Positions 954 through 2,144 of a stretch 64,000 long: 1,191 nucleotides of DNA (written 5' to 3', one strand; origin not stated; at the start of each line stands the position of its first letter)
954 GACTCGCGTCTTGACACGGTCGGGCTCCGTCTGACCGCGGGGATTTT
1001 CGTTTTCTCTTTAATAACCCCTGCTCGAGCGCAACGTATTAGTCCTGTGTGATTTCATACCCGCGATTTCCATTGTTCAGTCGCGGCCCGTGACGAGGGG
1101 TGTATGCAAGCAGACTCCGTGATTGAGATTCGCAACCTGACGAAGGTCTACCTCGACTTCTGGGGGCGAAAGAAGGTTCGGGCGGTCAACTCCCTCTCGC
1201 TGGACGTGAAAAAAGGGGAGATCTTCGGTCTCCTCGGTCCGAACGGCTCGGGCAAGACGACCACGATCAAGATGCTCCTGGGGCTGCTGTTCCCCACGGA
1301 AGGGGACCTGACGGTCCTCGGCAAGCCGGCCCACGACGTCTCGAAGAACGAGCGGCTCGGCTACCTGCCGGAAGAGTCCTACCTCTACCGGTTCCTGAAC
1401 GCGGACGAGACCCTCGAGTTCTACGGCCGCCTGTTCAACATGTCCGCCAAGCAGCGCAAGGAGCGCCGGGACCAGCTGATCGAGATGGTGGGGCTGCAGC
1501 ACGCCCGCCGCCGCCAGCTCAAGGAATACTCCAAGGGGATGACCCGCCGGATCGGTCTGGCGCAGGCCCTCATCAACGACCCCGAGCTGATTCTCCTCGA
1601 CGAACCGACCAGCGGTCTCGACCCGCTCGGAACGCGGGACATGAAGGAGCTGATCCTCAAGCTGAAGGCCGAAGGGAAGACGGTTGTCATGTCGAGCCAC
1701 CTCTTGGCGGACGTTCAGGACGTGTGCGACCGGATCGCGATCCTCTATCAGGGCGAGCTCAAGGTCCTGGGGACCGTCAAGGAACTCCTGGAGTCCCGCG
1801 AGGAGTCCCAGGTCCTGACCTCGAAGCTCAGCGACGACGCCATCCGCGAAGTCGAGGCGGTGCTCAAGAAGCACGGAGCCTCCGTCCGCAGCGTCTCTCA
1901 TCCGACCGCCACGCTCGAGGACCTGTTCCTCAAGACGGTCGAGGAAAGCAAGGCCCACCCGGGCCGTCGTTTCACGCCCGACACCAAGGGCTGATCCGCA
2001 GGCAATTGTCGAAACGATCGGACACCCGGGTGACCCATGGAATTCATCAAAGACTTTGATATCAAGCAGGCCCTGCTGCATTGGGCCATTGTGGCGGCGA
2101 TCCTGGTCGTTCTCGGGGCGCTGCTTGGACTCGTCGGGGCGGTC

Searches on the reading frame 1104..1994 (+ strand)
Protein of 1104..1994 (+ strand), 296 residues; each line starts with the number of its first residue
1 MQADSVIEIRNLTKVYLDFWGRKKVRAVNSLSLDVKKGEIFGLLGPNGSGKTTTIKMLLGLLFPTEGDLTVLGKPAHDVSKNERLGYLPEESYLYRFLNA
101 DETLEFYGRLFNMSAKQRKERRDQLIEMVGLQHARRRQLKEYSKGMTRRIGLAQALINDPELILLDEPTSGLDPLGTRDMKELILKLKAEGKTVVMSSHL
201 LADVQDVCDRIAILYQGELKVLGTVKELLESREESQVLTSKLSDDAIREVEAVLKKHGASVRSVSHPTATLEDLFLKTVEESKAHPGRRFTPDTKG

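Call 28: search_protein_families(library=pfam, proteins=[window:1104-1994:+], max_evalue=0.001)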
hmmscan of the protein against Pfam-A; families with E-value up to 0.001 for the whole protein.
window:1104-1994:+ (296 aa): 4 families
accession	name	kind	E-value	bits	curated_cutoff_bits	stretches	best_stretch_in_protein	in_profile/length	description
PF00005.33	ABC_tran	-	2.4e-31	109.6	25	1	29-170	2-137/137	ABC transporter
PF13304.12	AAA_21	-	4.3e-11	43.9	27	1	132-199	228-298/304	AAA domain, putative AbiEii toxin, Type IV TA system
PF25199.1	nSTAND_NTPase5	-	0.0001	22.6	34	0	33-136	36-137/145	Novel STAND NTPase 5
PF13401.12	AAA_22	-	0.00095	19.9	27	0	43-167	10-92/130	AAA domain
